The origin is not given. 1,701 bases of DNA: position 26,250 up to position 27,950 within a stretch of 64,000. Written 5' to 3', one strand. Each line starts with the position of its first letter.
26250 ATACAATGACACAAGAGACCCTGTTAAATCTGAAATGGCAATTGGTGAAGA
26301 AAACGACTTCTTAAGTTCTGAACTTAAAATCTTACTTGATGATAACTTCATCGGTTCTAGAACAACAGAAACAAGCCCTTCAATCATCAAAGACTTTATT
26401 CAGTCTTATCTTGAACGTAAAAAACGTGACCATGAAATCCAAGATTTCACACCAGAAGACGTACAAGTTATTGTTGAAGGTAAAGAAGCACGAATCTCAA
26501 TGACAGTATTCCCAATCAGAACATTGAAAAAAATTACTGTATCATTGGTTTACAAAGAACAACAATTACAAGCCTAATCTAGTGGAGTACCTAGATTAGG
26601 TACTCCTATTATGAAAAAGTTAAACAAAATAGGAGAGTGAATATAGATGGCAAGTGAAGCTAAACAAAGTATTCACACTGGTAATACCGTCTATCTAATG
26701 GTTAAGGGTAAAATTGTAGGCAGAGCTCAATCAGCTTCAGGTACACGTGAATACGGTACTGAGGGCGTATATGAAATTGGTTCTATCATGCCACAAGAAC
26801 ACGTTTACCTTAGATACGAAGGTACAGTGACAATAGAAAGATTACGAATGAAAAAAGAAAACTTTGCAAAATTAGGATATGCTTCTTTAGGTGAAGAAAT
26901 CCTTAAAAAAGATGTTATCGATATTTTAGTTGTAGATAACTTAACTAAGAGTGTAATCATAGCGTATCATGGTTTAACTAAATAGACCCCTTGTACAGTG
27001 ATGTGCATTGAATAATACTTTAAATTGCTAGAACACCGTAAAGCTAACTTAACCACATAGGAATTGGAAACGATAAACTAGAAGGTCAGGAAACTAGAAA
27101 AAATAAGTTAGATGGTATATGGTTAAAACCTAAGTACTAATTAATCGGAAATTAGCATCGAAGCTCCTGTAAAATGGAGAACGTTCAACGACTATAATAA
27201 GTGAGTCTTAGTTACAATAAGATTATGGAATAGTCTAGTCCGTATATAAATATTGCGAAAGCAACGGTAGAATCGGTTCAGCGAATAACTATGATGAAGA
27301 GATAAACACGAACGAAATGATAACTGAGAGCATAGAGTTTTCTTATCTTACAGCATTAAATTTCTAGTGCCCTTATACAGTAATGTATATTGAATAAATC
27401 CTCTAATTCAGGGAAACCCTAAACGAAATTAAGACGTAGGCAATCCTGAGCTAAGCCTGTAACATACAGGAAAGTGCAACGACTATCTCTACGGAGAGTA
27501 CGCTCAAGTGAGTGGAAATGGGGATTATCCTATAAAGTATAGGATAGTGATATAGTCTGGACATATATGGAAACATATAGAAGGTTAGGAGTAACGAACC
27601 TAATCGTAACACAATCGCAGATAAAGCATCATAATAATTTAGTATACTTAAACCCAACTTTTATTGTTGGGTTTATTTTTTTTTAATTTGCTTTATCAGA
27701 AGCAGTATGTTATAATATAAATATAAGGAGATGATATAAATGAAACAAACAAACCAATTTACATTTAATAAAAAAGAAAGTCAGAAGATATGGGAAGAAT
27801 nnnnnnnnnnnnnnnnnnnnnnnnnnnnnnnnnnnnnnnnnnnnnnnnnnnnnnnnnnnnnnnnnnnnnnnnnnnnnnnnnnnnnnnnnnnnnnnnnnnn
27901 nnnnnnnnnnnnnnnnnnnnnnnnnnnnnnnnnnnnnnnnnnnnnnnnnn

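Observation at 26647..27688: Tail-tube gene appears split by two ORF-less group I introns flanking a ~77-nt micro-exon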

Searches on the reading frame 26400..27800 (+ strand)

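Call 29: search_protein_families(library=pfam, proteins=[L002:2884-3888:+], max_evalue=0.01)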
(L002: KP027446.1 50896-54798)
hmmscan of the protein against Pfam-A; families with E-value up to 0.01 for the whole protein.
L002:2884-3888:+ (334 aa): 1 family
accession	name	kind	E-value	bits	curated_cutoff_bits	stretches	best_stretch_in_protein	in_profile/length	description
PF22083.2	I-HmuI_NUMOD-like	-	4.2e-08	33.1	27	1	140-181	4-45/46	DNA endonuclease I-HmuI-like, NUMOD-like domain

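Call 30: search_protein_families(library=phrogs, proteins=[L002:2884-3888:+], max_evalue=0.001)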
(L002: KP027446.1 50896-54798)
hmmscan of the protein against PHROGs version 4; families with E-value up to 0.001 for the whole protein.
L002:2884-3888:+ (334 aa): 6 families
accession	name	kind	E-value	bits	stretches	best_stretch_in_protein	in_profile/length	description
phrog_7140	-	DNA, RNA and nucleotide metabolism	2.4e-100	337.3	2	1-128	114-243/423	intron encoded nuclease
phrog_9084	-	DNA, RNA and nucleotide metabolism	2e-17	64.9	1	8-117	59-173/187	homing endonuclease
phrog_4538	-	unknown function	2e-17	64.2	1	10-166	231-386/447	-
phrog_559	-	DNA, RNA and nucleotide metabolism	2e-14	54.3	1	10-116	307-417/607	HNH endonuclease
phrog_2081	-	DNA, RNA and nucleotide metabolism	7.1e-06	26.4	1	151-333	218-336/433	HNH endonuclease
phrog_20162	-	DNA, RNA and nucleotide metabolism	5.4e-05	24.5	0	269-334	16-82/88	HNH endonuclease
